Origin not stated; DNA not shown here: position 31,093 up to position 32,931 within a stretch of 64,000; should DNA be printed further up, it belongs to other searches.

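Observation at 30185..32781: WYL regulator + orphan SAP / FokI-like nuclease cassette between tmcAL and the rplJL operon: candidate undescribed defence or toxin module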

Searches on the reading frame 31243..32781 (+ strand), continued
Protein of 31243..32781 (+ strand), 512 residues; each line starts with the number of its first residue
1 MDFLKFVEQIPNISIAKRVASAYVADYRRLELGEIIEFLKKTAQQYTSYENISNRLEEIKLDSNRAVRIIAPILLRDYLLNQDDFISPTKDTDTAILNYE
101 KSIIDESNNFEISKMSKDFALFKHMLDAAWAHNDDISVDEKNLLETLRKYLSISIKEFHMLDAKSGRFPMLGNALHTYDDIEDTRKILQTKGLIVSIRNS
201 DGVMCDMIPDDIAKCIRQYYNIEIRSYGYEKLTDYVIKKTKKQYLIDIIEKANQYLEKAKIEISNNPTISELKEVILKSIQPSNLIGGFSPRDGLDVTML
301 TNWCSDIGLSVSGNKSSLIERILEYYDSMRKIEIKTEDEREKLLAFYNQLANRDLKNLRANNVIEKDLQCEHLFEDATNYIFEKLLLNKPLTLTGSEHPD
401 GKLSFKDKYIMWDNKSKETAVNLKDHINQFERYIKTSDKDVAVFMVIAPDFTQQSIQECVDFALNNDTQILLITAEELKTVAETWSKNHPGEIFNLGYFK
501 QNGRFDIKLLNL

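Call 77: find_homologous_proteins(query=A2, max_evalue=0.00001)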
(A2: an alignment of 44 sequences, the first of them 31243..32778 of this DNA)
Query A2 (44 sequences) (512 aa, profile of the alignment): 497 proteins with E <= 0.00001 among 8000 candidates; the best 120 are listed.
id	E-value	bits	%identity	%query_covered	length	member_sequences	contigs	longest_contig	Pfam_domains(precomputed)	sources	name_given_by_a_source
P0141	1.7e-161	557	46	100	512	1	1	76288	-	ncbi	-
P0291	4.1e-161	555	45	100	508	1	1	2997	-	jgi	jgi:hypothetical protein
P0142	1.8e-159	550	46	100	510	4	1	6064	PF02037.34,PF09254.19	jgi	-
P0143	2.2e-159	550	44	100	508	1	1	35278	PF09254.19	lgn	-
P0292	3.2e-159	549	46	100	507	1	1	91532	-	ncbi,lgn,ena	-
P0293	7.3e-159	548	47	100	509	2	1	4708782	PF02037.34,PF09254.19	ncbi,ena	-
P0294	2.7e-158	546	48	100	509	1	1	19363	PF02037.34,PF09254.19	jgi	jgi:hypothetical protein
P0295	2.8e-158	546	49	100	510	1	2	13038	PF02037.34,PF09254.19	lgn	-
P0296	1.7e-157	543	48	100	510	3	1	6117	PF09254.19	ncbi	-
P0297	2.4e-156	540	47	100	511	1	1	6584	PF02037.34,PF09254.19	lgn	-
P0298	4.9e-156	539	46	100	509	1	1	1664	PF02037.34,PF09254.19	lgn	-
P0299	7.1e-156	538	31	84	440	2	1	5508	PF02037.34,PF09254.19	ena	-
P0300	7.4e-156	538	45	100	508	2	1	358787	PF09254.19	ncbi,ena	-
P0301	1.3e-155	537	46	100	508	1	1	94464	PF09254.19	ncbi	-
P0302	5.2e-155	535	45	100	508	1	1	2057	PF09254.19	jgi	jgi:hypothetical protein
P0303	7.9e-155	535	45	100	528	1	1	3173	PF09254.19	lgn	-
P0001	8.6e-155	534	100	100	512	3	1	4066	PF02037.34,PF09254.19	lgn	-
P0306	1.3e-154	534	46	100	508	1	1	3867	PF09254.19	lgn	-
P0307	3.0e-154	533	48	99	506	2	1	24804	PF02037.34,PF09254.19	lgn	-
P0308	3.5e-154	532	50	100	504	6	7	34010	PF02037.34,PF09254.19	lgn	-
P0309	7.3e-154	531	44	100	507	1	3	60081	PF02037.34,PF09254.19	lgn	-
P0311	1.5e-153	530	45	100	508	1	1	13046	PF09254.19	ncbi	-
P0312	4.4e-153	529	48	100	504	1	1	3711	PF02037.34,PF09254.19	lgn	-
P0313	6.0e-153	528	47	100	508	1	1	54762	PF09254.19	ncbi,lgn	-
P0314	6.6e-153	528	48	100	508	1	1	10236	PF09254.19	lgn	-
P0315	6.8e-153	528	49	100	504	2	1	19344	PF02037.34,PF09254.19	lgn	-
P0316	9.2e-153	528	46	100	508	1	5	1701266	PF09254.19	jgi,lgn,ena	-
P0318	3.6e-152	526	43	98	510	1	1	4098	PF09254.19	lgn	-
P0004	3.9e-152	526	87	100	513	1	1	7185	PF02037.34,PF09254.19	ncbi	-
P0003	4.8e-152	525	88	100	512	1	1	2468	PF02037.34,PF09254.19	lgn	-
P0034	6.5e-152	525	81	100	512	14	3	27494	PF02037.34,PF09254.19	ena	-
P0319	6.8e-152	525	47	99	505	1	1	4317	PF02037.34,PF09254.19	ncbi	-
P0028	9.0e-152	525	81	100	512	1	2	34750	PF09254.19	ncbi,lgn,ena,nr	ncbi:MAG: hypothetical protein IKU84_00880 [Clostridia bacterium]|nr:hypothetical protein [Clostridi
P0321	1.2e-151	524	44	100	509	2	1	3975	PF02037.34,PF09254.19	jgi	jgi:hypothetical protein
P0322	1.3e-151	524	45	100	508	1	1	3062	PF09254.19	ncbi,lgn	-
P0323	1.8e-151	524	77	100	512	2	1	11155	PF02037.34,PF09254.19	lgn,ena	-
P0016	2.0e-151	523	85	100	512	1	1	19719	PF09254.19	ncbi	-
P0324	2.1e-151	523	47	99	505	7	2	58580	PF09254.19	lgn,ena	-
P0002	2.8e-151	523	88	100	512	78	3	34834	PF02037.34,PF09254.19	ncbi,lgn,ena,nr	ncbi:MAG: SAP domain-containing protein [Clostridia bacterium]|nr:SAP domain-containing protein [Clo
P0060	2.8e-151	523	79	100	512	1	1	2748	PF02037.34,PF09254.19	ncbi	-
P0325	3.8e-151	522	45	100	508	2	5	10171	PF02037.34,PF09254.19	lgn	-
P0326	3.8e-151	522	46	100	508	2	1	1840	PF09254.19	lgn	-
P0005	5.1e-151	522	87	100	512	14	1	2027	PF02037.34,PF09254.19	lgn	-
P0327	5.1e-151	522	75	100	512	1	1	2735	PF02037.34,PF09254.19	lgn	-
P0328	6.0e-151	522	43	100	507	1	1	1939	PF02037.34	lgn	-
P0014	7.7e-151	521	84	100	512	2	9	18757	PF02037.34,PF09254.19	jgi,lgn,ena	-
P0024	8.0e-151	521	82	100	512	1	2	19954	PF02037.34,PF09254.19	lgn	-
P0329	9.6e-151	521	46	100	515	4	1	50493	PF02037.34,PF09254.19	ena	-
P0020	1.0e-150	521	82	100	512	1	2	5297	PF02037.34,PF09254.19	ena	-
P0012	1.0e-150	521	84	100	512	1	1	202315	PF02037.34,PF09254.19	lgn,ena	-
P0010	1.2e-150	521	84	100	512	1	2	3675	PF09254.19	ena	-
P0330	1.3e-150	521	60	100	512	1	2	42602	PF09254.19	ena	-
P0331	1.4e-150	521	32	94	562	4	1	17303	PF02037.34,PF09254.19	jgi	-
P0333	2.7e-150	520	61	100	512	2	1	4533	PF02037.34,PF09254.19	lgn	-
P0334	2.7e-150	520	46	100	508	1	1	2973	PF02037.34,PF09254.19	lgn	-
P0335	3.2e-150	519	61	100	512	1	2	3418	PF02037.34,PF09254.19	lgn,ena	-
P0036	3.2e-150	519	79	100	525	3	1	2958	PF09254.19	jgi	-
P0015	3.5e-150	519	83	100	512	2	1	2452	PF02037.34,PF09254.19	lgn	-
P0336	3.5e-150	519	44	100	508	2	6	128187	-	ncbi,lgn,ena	-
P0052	4.8e-150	519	79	100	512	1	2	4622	PF02037.34,PF09254.19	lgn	-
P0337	6.3e-150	518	61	100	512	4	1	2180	PF02037.34,PF09254.19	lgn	-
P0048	6.4e-150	518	80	100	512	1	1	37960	PF02037.34,PF09254.19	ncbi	-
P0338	6.6e-150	518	41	100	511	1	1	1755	PF09254.19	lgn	-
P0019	7.0e-150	518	81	100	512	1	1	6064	PF02037.34,PF09254.19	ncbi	-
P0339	9.0e-150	518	73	100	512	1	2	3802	PF02037.34,PF09254.19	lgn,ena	-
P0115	1.0e-149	518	76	100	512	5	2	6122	PF02037.34,PF09254.19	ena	-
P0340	1.2e-149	518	72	99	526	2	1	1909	PF02037.34,PF09254.19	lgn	-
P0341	1.3e-149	517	62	100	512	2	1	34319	PF02037.34,PF09254.19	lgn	-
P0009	1.3e-149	517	85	100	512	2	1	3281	PF02037.34,PF09254.19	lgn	-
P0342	1.3e-149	517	77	100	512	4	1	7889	PF02037.34,PF09254.19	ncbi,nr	ncbi:MAG: hypothetical protein J5964_01490 [Eubacterium sp.]|nr:hypothetical protein [Eubacterium sp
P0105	1.6e-149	517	77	100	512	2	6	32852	PF02037.34,PF09254.19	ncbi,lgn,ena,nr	ncbi:MAG: hypothetical protein IJO88_00260 [Oscillospiraceae bacterium]|nr:hypothetical protein [Osc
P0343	1.7e-149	517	44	100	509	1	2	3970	PF09254.19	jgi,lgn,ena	jgi:hypothetical protein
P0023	2.0e-149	517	81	100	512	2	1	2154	PF02037.34,PF09254.19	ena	-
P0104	2.0e-149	517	77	100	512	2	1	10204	PF02037.34,PF09254.19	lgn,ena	-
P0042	2.0e-149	517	79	100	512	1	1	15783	PF09254.19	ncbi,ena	-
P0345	2.0e-149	517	60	99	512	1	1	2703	PF02037.34,PF09254.19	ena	-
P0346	2.1e-149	517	60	100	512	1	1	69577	PF09254.19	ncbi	-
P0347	2.1e-149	517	61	99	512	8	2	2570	PF02037.34,PF09254.19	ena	-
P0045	2.2e-149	517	80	100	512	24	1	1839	PF02037.34,PF09254.19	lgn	-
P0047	2.3e-149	517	79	100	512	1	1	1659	PF02037.34,PF09254.19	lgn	-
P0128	2.4e-149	517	77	100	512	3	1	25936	PF02037.34,PF09254.19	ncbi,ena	-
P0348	2.5e-149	516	58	99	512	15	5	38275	PF02037.34,PF09254.19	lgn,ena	-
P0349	2.8e-149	516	60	100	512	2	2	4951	PF09254.19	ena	-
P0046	3.0e-149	516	78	100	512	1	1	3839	PF02037.34,PF09254.19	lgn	-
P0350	3.3e-149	516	48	100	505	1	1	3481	PF02037.34,PF09254.19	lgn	-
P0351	3.4e-149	516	58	99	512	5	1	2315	PF02037.34,PF09254.19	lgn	-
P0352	3.6e-149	516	62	100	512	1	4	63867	PF02037.34,PF09254.19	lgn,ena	-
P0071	4.2e-149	516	79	100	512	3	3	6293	PF02037.34,PF09254.19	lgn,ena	-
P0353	4.5e-149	516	58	100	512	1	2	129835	PF02037.34,PF09254.19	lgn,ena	-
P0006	4.9e-149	515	86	100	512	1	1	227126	PF02037.34,PF09254.19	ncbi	-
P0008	5.2e-149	515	84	100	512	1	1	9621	PF09254.19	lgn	-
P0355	5.3e-149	515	60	100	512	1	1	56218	PF02037.34,PF09254.19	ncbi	-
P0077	5.6e-149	515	78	100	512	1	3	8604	PF02037.34,PF09254.19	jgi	-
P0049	5.6e-149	515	79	100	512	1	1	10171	PF02037.34,PF09254.19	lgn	-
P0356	5.8e-149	515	60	100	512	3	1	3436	PF02037.34,PF09254.19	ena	-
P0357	5.9e-149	515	48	100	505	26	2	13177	PF02037.34,PF09254.19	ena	-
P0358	6.7e-149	515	71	100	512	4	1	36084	PF02037.34,PF09254.19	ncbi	-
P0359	7.1e-149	515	77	100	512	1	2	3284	PF02037.34,PF09254.19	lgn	-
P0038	7.2e-149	515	79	100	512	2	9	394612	PF09254.19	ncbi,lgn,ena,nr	ncbi:MAG: hypothetical protein IJA31_00695 [Clostridia bacterium]|nr:hypothetical protein [Clostridi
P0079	7.4e-149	515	78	100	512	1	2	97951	PF02037.34,PF09254.19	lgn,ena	-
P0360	7.8e-149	515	62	100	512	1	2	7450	PF02037.34,PF09254.19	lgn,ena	-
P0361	7.9e-149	515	46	100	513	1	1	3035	PF02037.34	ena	-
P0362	8.2e-149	515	71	100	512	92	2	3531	PF02037.34,PF09254.19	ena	-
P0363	8.5e-149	515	79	100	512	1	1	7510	PF02037.34,PF09254.19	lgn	-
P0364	8.6e-149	515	60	100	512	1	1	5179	PF02037.34,PF09254.19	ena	-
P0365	8.8e-149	515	60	100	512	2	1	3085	PF02037.34,PF09254.19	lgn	-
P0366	9.6e-149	515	59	100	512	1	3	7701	PF02037.34,PF09254.19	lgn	-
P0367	1.0e-148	514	72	100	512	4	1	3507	PF09254.19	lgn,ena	-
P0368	1.0e-148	514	45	100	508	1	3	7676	PF02037.34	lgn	-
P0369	1.1e-148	514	60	99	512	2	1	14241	PF02037.34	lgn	-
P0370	1.2e-148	514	59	100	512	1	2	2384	PF09254.19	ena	-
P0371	1.2e-148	514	61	100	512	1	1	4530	PF02037.34,PF09254.19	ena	-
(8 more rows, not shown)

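Call 78: find_encoding_contigs(protein=P0293, flank=10000, max_places=2)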
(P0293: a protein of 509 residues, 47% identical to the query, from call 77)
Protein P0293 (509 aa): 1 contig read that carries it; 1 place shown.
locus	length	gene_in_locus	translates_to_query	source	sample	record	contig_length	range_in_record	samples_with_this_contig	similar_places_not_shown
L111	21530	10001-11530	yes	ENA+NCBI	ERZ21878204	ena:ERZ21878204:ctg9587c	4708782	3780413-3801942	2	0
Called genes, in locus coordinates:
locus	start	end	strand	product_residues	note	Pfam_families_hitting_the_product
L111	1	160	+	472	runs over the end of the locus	PF03553:Na_H_antiporter, PF06808:DctM (weak)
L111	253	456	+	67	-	-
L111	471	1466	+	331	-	PF00291:PALP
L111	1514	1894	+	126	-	PF01042:Ribonuc_L-PSP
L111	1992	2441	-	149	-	PF00011:HSP20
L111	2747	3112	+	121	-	PF00936:BMC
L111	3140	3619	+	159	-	PF10662:PduV-EutP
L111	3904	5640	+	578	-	PF00005:ABC_tran, PF00006:ATP-synt_ab (faint), PF01580:FtsK_SpoIIIE (faint), PF02463:SMC_N, PF13555:AAA_29 (faint), PF13304:AAA_21 (weak), PF12848:ABC_tran_Xtn (weak), PF00005:ABC_tran, +4 more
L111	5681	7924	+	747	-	PF01136:Peptidase_U32, PF12392:DUF3656, PF01136:Peptidase_U32 (weak)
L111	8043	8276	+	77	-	-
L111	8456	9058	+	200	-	PF19754:DUF6241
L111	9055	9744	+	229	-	PF11490:DNA_pol3_a_NII (faint), PF11638:DnaA_N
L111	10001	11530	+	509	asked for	PF02037:SAP (weak), PF09254:FokI_cleav_dom (weak)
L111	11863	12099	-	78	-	-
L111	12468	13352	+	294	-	PF02517:Rce1-like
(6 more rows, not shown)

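Call 79: find_encoding_contigs(protein=P0316, flank=10000, max_places=2)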
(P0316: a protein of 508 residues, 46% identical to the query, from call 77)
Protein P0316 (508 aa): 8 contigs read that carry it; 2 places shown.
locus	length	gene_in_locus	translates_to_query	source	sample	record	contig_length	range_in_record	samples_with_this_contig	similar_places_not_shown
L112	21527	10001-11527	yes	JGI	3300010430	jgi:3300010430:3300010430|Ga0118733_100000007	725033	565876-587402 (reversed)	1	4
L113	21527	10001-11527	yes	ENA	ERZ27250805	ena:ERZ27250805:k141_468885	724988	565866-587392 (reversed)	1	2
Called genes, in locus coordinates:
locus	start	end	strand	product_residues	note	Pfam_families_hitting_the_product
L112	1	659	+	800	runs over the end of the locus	PF04851:ResIII, PF00270:DEAD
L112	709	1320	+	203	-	-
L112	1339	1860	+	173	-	-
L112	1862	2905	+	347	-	PF13274:SocA_Panacea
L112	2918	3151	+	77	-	-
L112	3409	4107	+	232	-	-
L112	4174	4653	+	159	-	PF13302:Acetyltransf_3 (weak), PF13420:Acetyltransf_4, PF00583:Acetyltransf_1, PF13673:Acetyltransf_10, PF13508:Acetyltransf_7, PF08445:FR47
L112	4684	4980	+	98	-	-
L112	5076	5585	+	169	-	PF01243:PNPOx_N (weak)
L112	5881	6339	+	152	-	PF00583:Acetyltransf_1, PF13673:Acetyltransf_10, PF13508:Acetyltransf_7, PF08445:FR47 (faint)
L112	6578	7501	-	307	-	-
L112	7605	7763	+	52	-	-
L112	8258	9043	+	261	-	-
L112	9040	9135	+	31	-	-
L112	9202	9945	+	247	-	PF24838:8xMP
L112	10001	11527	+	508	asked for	PF09254:FokI_cleav_dom (faint)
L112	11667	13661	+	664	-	-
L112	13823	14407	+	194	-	-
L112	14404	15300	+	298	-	PF08843:AbiEii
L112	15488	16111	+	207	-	PF00440:TetR_N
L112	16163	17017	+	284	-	PF00005:ABC_tran, PF13304:AAA_21, PF13732:DrrA1-3_C (faint)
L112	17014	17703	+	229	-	PF24686:FLQE3_permease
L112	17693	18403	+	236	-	PF12698:ABC2_membrane_3 (weak)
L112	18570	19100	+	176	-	-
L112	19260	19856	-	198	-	-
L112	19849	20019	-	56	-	-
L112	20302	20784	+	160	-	-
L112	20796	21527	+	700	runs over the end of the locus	PF18981:InlK_D3 (faint), PF11860:Muramidase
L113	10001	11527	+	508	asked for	PF09254:FokI_cleav_dom (faint)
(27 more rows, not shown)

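Call 80: find_encoding_contigs(protein=P0331, flank=10000, max_places=2)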
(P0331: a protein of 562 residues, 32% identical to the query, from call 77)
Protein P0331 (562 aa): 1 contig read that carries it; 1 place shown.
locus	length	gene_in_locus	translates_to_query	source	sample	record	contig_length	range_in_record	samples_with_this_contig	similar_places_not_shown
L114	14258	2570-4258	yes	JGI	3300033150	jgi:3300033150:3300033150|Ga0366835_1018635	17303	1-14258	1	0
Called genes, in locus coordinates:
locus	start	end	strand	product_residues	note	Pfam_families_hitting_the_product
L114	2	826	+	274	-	?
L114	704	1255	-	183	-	-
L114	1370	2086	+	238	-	PF13801:Metal_resist (faint)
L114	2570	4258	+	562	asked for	PF02037:SAP (faint), PF09254:FokI_cleav_dom (weak)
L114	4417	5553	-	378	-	PF14885:GHL15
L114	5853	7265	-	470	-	PF08903:DUF1846, PF20921:DUF1846_C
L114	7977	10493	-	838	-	PF02463:SMC_N, PF13166:AAA_13 (faint), PF13175:AAA_15 (faint), PF13476:AAA_23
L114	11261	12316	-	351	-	PF01408:GFO_IDH_MocA, PF22725:GFO_IDH_MocA_C3, PF02894:GFO_IDH_MocA_C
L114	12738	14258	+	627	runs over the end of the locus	PF01261:AP_endonuc_2, PF01408:GFO_IDH_MocA, PF02894:GFO_IDH_MocA_C, PF22725:GFO_IDH_MocA_C3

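Call 94: list_cluster_members(proteins=[P0293, P0141, P0300, P0316, P0331, P0002, P0336, P0292, P0301, P0313])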
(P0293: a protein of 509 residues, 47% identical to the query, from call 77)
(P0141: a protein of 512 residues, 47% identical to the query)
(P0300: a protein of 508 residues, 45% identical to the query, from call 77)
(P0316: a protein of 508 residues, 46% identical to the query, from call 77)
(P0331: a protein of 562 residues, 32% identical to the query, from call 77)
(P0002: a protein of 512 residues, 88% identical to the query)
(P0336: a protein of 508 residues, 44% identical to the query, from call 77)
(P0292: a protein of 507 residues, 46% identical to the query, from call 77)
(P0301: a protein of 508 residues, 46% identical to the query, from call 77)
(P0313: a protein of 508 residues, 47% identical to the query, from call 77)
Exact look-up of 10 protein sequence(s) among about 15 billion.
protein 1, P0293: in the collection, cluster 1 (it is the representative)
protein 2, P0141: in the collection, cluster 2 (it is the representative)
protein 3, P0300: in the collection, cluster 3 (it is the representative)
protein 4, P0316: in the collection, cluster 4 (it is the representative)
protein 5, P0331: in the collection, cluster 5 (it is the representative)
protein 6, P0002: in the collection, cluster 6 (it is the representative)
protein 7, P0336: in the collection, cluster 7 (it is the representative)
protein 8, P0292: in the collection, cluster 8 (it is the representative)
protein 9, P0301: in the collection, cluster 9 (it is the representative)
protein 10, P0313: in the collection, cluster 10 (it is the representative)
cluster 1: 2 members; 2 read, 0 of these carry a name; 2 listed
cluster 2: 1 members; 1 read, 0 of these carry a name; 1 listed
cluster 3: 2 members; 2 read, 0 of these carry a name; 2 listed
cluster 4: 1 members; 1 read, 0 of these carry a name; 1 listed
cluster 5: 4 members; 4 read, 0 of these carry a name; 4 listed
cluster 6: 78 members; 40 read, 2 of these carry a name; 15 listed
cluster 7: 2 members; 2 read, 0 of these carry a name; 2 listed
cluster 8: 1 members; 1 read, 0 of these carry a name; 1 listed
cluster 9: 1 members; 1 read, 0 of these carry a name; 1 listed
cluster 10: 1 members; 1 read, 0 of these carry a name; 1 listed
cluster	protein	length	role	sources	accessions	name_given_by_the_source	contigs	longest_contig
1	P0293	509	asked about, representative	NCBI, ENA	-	-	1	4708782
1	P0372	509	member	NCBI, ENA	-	-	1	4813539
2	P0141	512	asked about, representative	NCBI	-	-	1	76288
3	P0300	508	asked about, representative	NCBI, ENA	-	-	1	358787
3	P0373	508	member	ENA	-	-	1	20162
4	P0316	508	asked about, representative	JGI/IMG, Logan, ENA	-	-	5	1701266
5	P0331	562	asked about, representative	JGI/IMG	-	-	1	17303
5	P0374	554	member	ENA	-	-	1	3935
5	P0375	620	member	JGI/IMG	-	-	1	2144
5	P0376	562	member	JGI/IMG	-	-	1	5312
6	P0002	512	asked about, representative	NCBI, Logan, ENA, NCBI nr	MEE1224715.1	MAG: SAP domain-containing protein [Clostridia bacterium] | SAP domain-containing protein [Clostridia bacterium]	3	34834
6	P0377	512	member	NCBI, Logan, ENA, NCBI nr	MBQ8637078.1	MAG: hypothetical protein IJ423_03705 [Clostridia bacterium] | hypothetical protein [Clostridia bacterium]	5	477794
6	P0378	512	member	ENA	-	-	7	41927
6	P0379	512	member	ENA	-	-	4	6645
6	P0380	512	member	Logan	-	-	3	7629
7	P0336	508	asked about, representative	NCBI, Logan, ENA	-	-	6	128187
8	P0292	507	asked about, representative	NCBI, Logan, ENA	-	-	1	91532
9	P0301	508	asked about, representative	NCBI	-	-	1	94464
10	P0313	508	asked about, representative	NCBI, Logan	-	-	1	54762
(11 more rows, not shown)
